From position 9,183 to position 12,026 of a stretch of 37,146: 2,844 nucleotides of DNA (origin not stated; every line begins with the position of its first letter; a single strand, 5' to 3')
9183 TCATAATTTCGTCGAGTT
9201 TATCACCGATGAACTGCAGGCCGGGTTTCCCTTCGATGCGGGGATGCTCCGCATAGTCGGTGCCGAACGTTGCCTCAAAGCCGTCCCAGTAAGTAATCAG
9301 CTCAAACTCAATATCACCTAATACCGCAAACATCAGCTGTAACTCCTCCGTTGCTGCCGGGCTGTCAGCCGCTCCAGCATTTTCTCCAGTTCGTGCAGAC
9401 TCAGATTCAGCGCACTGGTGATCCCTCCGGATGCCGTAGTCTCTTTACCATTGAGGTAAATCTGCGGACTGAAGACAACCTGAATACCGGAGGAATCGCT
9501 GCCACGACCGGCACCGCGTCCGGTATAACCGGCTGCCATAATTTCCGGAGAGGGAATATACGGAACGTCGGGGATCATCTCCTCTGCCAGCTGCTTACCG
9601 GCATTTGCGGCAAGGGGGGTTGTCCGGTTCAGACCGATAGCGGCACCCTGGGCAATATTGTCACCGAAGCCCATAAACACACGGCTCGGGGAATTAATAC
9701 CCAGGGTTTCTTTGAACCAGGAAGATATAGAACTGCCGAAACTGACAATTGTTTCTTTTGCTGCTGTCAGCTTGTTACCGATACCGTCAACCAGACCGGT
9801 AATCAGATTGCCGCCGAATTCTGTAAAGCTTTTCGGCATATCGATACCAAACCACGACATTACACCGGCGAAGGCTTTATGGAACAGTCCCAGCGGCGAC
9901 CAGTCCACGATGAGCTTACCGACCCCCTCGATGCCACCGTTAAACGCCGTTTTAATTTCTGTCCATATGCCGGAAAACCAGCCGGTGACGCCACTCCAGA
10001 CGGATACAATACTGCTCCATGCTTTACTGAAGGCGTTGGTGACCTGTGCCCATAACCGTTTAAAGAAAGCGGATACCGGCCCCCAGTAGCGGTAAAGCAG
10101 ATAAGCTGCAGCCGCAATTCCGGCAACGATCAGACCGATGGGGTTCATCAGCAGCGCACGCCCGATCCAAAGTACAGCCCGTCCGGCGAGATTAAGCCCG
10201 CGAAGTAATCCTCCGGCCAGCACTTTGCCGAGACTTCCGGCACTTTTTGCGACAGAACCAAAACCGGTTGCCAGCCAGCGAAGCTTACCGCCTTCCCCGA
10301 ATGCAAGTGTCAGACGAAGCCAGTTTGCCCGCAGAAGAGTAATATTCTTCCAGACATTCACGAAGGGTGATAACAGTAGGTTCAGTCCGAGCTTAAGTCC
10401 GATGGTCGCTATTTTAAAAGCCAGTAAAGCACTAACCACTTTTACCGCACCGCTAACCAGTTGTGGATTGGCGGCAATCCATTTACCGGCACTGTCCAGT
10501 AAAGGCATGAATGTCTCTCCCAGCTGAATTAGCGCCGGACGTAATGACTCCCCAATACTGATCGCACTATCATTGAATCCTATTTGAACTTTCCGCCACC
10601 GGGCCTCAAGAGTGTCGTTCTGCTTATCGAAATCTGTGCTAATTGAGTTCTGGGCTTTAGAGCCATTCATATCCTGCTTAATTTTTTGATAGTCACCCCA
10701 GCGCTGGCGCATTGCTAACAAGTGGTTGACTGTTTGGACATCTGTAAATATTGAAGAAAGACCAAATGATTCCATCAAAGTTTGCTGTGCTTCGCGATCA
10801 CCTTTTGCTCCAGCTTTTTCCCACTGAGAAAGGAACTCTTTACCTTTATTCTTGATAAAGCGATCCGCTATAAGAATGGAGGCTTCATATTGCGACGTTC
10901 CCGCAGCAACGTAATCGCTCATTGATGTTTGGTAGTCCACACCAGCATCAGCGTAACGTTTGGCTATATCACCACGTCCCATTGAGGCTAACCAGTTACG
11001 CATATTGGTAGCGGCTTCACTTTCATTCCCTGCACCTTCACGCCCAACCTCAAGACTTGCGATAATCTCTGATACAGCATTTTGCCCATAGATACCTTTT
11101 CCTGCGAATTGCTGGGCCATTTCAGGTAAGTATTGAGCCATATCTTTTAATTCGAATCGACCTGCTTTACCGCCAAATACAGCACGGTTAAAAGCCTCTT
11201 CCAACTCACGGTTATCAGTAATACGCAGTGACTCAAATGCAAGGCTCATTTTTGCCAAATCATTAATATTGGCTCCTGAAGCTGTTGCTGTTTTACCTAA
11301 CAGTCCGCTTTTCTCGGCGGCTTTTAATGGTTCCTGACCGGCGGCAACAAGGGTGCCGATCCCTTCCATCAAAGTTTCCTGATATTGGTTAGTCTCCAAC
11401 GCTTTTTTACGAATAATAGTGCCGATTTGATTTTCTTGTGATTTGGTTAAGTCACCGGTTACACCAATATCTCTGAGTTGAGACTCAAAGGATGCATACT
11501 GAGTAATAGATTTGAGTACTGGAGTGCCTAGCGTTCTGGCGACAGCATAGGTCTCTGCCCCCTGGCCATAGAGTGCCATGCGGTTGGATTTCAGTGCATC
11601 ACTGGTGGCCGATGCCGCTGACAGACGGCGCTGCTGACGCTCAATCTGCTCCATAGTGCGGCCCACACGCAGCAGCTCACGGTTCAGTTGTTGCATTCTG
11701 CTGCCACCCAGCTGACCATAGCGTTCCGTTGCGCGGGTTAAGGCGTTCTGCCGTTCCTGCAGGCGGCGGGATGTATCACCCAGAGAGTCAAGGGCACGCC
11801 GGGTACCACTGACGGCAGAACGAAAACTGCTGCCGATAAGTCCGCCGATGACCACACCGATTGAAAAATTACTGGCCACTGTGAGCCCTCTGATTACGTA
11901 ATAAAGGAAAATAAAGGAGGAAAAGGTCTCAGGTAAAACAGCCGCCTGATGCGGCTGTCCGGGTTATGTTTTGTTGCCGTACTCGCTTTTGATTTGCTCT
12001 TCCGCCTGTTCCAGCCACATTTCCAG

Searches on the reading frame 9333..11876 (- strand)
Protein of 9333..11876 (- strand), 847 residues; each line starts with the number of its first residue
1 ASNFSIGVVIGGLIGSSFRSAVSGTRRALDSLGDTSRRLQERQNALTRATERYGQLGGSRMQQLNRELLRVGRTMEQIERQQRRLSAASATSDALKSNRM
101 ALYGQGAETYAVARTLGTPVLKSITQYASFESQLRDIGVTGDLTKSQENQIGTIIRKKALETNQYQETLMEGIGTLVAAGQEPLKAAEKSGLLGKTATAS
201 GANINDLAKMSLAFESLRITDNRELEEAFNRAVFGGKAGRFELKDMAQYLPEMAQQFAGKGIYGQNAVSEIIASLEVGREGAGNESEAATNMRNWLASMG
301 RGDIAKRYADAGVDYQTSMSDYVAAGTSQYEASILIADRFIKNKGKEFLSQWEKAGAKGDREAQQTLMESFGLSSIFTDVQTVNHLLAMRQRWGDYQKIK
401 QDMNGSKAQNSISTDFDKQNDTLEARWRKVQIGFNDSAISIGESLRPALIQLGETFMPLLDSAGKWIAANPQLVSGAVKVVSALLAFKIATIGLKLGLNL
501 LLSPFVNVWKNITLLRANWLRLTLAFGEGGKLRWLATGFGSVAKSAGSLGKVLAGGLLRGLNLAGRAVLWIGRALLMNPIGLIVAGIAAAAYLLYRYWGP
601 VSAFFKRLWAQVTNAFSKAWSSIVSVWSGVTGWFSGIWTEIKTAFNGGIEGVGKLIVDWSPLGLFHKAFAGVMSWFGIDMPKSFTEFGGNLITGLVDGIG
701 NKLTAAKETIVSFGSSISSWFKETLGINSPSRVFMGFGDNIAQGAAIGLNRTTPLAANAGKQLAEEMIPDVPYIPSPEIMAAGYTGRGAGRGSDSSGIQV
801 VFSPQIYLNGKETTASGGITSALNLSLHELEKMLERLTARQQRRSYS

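Call 81: search_protein_families(library=pfam, proteins=[window:9333-11876:-], max_evalue=0.001)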
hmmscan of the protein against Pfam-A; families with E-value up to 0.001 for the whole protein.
window:9333-11876:- (847 aa): 1 family
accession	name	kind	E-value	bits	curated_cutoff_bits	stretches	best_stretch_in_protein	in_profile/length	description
PF10145.14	PhageMin_Tail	-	1.6e-11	44.9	33.2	1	156-320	1-167/201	Phage-related minor tail protein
